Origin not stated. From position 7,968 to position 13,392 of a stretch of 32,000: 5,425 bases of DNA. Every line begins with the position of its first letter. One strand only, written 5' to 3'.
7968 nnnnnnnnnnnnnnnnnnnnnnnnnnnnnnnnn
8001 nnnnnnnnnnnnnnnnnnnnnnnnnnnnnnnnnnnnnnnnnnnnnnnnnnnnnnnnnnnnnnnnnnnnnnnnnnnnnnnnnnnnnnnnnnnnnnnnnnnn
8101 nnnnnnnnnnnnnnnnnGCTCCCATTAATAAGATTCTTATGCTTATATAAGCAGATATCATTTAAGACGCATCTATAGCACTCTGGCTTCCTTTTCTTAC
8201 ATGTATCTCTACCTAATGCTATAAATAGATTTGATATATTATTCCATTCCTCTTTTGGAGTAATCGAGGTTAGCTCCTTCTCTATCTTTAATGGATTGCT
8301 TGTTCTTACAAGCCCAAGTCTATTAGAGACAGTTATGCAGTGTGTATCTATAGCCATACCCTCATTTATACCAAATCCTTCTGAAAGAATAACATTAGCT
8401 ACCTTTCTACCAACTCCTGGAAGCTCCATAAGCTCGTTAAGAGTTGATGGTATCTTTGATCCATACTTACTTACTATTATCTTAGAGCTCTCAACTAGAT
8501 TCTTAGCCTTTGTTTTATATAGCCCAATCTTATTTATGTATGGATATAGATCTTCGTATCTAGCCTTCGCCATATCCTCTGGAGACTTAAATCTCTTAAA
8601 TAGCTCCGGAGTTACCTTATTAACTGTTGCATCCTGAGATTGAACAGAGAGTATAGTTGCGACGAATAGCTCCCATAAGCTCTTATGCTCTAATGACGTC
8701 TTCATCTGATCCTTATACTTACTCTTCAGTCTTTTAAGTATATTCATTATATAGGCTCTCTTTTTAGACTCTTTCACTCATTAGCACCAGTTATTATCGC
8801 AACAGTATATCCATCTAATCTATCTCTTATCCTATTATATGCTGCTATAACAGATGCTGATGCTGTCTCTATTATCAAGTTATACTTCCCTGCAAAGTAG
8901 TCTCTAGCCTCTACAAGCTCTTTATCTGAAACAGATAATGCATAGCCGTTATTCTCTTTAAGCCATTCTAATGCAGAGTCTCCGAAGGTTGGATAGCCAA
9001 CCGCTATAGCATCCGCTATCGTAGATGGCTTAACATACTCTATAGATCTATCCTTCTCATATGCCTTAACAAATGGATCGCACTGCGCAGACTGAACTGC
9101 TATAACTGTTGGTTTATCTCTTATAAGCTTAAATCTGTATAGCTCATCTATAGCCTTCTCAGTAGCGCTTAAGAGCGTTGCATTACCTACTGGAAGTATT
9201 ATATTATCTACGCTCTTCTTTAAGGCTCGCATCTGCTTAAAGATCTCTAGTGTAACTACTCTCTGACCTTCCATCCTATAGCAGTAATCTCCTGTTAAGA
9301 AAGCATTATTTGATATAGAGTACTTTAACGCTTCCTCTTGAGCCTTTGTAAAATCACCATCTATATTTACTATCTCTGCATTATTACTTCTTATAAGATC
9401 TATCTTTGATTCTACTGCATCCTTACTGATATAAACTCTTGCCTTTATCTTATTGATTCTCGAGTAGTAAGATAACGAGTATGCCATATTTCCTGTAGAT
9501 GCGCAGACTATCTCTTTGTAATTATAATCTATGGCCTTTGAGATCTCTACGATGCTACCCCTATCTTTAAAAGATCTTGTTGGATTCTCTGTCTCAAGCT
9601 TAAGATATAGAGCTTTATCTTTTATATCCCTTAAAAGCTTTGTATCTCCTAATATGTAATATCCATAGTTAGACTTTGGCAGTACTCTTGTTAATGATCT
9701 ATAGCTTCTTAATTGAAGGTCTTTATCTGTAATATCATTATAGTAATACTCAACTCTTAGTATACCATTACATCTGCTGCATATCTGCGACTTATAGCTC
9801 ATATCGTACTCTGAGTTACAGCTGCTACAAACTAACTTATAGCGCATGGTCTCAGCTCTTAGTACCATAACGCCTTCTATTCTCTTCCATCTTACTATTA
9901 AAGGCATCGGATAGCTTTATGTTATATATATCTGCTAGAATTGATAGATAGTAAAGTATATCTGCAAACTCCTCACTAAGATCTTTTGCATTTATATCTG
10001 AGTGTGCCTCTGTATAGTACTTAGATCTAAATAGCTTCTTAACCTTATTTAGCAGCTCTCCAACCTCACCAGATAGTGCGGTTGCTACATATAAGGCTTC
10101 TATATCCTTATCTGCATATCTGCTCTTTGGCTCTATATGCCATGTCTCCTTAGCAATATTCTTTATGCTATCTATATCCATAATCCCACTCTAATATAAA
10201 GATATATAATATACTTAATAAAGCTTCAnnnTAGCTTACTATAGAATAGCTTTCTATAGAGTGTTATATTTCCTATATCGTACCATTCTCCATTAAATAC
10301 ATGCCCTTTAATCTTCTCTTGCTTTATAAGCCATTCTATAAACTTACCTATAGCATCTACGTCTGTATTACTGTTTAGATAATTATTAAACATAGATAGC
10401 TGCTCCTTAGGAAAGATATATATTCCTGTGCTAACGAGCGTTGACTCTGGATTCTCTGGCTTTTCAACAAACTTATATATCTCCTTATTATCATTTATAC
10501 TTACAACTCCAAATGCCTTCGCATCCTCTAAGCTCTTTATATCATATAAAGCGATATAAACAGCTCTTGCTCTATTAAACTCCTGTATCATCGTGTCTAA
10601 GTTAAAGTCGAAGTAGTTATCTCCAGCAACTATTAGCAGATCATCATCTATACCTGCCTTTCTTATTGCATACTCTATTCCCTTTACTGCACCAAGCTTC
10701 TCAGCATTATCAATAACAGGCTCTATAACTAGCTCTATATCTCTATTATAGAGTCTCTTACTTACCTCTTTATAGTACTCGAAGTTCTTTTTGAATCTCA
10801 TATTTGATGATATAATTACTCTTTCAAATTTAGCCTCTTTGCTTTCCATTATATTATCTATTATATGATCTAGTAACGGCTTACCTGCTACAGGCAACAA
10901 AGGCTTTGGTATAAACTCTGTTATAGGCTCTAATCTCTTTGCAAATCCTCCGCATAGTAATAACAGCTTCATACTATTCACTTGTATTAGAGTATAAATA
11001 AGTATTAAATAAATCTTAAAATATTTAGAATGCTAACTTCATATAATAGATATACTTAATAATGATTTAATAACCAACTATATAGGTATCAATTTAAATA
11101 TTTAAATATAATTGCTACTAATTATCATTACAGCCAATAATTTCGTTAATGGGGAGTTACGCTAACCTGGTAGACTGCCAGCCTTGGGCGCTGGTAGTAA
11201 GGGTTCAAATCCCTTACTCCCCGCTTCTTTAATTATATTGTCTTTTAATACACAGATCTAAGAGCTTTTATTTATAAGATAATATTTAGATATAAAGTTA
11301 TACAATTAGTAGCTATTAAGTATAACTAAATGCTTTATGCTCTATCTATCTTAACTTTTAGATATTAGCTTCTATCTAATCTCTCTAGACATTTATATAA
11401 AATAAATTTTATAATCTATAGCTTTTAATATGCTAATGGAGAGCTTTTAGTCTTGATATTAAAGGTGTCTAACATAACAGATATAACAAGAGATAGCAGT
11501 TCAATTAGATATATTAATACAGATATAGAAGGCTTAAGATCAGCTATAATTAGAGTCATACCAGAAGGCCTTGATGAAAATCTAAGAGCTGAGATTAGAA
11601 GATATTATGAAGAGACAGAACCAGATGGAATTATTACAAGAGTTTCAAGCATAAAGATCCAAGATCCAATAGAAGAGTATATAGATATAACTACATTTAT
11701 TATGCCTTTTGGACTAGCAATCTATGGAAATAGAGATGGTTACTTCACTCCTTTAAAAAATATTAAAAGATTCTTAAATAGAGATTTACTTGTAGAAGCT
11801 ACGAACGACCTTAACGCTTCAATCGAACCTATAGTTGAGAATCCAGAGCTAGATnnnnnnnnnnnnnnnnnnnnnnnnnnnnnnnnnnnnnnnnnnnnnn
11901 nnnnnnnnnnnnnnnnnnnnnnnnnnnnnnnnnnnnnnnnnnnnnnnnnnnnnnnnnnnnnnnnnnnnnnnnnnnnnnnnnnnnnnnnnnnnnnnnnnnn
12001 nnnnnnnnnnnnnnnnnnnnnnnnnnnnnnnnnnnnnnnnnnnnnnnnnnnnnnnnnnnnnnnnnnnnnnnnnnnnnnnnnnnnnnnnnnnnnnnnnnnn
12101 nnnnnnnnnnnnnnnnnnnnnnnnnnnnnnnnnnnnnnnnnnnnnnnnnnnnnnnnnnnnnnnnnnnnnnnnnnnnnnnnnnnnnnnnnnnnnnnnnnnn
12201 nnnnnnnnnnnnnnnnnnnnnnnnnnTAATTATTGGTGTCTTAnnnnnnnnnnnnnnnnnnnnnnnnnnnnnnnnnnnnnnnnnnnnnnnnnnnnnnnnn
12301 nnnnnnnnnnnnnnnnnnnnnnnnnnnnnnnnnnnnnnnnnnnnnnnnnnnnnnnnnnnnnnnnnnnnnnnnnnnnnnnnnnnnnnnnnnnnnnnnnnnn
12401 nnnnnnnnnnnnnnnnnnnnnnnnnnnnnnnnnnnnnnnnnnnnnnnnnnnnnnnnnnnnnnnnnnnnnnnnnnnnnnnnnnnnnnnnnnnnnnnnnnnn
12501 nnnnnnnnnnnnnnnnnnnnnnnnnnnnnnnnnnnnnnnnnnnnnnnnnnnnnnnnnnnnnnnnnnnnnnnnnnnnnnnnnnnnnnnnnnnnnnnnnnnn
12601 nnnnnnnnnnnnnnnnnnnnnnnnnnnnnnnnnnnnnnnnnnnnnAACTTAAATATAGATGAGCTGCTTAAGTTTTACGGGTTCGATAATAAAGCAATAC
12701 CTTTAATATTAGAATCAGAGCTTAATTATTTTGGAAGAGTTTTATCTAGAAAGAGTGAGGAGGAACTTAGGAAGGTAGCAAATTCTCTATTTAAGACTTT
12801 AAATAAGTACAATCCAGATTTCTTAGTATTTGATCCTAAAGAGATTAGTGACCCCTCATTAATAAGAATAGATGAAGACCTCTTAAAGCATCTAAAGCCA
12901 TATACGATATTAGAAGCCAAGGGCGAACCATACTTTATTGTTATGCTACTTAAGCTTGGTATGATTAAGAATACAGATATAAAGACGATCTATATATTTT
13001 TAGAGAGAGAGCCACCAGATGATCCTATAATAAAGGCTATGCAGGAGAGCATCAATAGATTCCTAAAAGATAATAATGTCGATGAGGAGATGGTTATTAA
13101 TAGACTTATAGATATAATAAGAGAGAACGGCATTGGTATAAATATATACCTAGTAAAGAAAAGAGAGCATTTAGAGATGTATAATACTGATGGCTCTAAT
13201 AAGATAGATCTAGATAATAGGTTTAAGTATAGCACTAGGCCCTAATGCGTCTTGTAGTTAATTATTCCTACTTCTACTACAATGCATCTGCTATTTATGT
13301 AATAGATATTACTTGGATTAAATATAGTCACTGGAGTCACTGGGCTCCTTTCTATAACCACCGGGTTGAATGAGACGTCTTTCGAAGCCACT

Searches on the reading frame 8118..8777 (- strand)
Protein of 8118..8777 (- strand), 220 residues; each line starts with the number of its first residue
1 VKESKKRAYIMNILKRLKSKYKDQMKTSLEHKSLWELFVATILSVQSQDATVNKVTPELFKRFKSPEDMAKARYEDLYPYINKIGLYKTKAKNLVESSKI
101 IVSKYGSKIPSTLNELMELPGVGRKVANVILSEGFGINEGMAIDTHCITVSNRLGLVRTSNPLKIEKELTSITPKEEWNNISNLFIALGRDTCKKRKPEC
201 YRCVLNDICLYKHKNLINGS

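Call 31: search_protein_families(library=pfam, proteins=[window:8118-8777:-], max_evalue=0.01)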
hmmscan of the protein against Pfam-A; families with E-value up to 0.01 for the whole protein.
window:8118-8777:- (220 aa): 3 families
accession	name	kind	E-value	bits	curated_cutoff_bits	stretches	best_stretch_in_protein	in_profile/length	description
PF00730.31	HhH-GPD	-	8.8e-23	81.2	26.2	1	39-174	1-107/108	HhH-GPD superfamily base excision DNA repair protein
PF00633.29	HHH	-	2.7e-08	33.7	24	1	105-132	2-29/30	Helix-hairpin-helix motif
PF12826.13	HHH_2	-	0.0072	16.9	27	0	112-131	33-52/64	Helix-hairpin-helix motif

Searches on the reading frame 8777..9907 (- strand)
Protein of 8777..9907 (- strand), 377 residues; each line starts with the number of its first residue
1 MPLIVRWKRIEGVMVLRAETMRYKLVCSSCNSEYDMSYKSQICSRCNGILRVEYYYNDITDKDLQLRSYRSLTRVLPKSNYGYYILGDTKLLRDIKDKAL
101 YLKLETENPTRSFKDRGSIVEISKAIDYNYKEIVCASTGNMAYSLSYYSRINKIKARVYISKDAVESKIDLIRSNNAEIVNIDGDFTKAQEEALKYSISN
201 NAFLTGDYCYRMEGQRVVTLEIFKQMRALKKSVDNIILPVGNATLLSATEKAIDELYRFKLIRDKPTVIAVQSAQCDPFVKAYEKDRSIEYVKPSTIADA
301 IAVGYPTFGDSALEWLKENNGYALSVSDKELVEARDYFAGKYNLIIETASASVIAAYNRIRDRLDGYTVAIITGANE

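Call 6: search_protein_families(library=pfam, proteins=[window:8777-9907:-], max_evalue=0.1)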
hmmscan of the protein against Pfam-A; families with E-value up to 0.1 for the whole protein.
window:8777-9907:- (377 aa): 4 families
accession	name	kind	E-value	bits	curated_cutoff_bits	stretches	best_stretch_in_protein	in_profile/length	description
PF00291.31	PALP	-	3.3e-56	191.2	35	1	95-374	20-295/295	Pyridoxal-phosphate dependent enzyme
PF01155.25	HypA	-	0.013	16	28.9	1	15-48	61-94/112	Hydrogenase/urease nickel incorporation, metallochaperone, hypA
PF13167.11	GTP-bdg_N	-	0.064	14.3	25.4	0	141-196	16-71/89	GTP-binding GTPase N-terminal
PF17032.10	Zn_ribbon_15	-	0.066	14.5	28.9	0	13-55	26-67/73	zinc-ribbon family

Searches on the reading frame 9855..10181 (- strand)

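Call 6: search_protein_families(library=pfam, proteins=[window:9855-10181:-], max_evalue=0.1)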
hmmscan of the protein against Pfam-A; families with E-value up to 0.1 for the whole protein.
window:9855-10181:- (109 aa): 4 families
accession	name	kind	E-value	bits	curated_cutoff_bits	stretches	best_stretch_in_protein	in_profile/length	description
PF03819.22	MazG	-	2.1e-07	31.6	22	1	34-104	8-69/74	MazG nucleotide pyrophosphohydrolase domain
PF12643.12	MazG-like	-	0.0002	22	27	1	42-107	14-72/85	MazG-like family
PF08761.16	dUTPase_2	-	0.00089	20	22.9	1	14-93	20-89/162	dUTPase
PF01503.22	PRA-PH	-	0.0051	17.6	21.3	1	18-95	16-80/86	Phosphoribosyl-ATP pyrophosphohydrolase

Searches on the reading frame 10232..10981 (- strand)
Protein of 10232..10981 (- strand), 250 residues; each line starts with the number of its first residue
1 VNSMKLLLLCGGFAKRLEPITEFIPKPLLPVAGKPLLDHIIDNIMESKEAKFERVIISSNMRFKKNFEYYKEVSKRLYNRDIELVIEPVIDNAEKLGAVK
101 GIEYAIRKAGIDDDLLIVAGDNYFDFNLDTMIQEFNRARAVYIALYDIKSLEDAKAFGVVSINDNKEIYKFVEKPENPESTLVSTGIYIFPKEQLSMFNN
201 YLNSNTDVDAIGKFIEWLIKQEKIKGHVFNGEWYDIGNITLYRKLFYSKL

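Call 6: search_protein_families(library=pfam, proteins=[window:10232-10981:-], max_evalue=0.1)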
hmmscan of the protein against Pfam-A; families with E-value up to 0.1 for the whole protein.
window:10232-10981:- (250 aa): 3 families
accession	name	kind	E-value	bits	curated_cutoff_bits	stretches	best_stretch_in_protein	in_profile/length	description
PF00483.29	NTP_transferase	-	1.2e-38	133.5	21.2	1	7-243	3-236/245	Nucleotidyl transferase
PF12804.13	NTP_transf_3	-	6.4e-10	39.9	27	1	7-135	2-111/160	MobA-like NTP transferase domain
PF02348.25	CTP_transf_3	-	5e-05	23.7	22.6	1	23-68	13-56/217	Cytidylyltransferase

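Call 20: find_related_loci(query=window:10232-10981:-, collection=genome_contigs, flank=10000)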
Query window:10232-10981:- (250 aa) in genome_contigs; peptide patterns used: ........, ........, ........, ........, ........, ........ (x = any residue, [..] = any of these).
71 stretches matched a pattern; 7 encode a relative of the query (tblastn E <= 1e-3); 7 distinct loci.
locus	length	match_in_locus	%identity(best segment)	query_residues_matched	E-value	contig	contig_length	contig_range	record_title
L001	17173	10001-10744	57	1-250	8e-88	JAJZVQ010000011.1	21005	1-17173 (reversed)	MAG: Candidatus Micrarchaeota archaeon isolate SKS5.bin61 NODE_4382_length_21005_cov_13.533863, whole genome shotgun seq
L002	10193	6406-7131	53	2-246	4e-83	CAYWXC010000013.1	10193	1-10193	MAG TPA_asm: Candidatus Micrarchaeota archaeon isolate binchicken_co250_36 genome assembly, contig: NODE_8169_length_101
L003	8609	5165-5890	51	2-246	2e-78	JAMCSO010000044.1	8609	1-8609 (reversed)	MAG: Candidatus Marsarchaeota archaeon isolate FK_Sedi_A_Bin.208 NODE_22479_length_8609_cov_2.41653, whole genome shotgu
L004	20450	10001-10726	52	2-246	2e-78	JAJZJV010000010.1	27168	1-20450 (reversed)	MAG: Candidatus Micrarchaeota archaeon isolate LSA5.bin73 NODE_2402_length_27168_cov_4.748456, whole genome shotgun sequ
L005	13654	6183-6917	51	1-247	3e-78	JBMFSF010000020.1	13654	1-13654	MAG: Candidatus Micrarchaeia archaeon isolate KM4345-18 NODE_1319_length_13654_cov_21.818001, whole genome shotgun seque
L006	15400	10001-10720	50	4-246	3e-78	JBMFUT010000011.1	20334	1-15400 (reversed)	MAG: Candidatus Micrarchaeia archaeon isolate KM4348-10 NODE_711_length_20334_cov_53.682134, whole genome shotgun sequen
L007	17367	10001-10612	27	2-238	1e-12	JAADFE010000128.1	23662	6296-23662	MAG: Campylobacterota bacterium isolate L_MetaBat.87 contig-127_1776, whole genome shotgun sequence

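Call 40: find_related_loci(query=window:10232-10981:-, collection=metagenome_contigs, flank=10000)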
Query window:10232-10981:- (250 aa) in metagenome_contigs; peptide patterns used: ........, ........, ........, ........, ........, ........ (x = any residue, [..] = any of these).
277 stretches matched a pattern; 4 encode a relative of the query (tblastn E <= 1e-3); 4 distinct loci.
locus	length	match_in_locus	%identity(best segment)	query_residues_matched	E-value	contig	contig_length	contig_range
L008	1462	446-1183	57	3-250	5e-97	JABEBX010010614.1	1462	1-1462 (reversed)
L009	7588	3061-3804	57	4-250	4e-89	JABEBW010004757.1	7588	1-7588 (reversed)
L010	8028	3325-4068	57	4-250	4e-89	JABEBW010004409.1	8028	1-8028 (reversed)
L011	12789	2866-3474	26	2-237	8e-11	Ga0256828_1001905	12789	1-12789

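Call 75: search_protein_families(library=pfam, proteins=[L004:1296-3965:-], max_evalue=0.01)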
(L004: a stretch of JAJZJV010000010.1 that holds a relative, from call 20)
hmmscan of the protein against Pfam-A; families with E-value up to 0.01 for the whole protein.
L004:1296-3965:- (890 aa): 6 families
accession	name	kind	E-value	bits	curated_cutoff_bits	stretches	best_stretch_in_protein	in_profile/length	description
PF07669.17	Eco57I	-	4.8e-36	124.9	25.3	1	437-592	2-166/171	Eco57I restriction-modification methylase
PF02384.22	N6_Mtase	-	1.9e-30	106.7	20.4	1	317-631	3-254/311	N-6 DNA Methylase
PF12950.13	TaqI_C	-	2.2e-13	50.9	26.5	1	695-816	2-117/118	TaqI-like C-terminal specificity domain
PF20473.4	MmeI_Mtase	-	1.7e-12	47.5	27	1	376-537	14-166/259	MmeI, DNA-methyltransferase domain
PF04313.20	HSDR_N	-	4e-09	37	25.1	2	28-59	2-33/198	Type I restriction enzyme R protein N terminus (HSDR_N)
PF01170.24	UPF0020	-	2.3e-05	24.6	22.3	1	385-455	32-96/197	RMKL-like, methyltransferase domain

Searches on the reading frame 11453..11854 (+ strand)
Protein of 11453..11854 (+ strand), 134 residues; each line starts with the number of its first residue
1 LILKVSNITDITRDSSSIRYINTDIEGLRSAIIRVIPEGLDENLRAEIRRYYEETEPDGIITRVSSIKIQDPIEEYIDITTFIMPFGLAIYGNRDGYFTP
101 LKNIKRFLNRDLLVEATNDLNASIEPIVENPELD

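Call 45: search_protein_families(library=pfam, proteins=[window:11453-11854:+], max_evalue=10)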
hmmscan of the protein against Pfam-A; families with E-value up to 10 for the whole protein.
seq(134 aa): 0 families

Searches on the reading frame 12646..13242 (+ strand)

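Call 45: search_protein_families(library=pfam, proteins=[window:12646-13242:+], max_evalue=10)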
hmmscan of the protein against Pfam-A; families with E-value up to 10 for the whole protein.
seq(199 aa): 2 families
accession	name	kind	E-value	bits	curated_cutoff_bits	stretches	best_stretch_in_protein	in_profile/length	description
PF09204.15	Colicin_immun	-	0.007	17.4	22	1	31-83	37-88/88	Bacterial self-protective colicin-like immunity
PF24181.1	TPR_TTI1_C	-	0.15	12.2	27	1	30-59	242-271/273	TTI1 C-terminal TPR domain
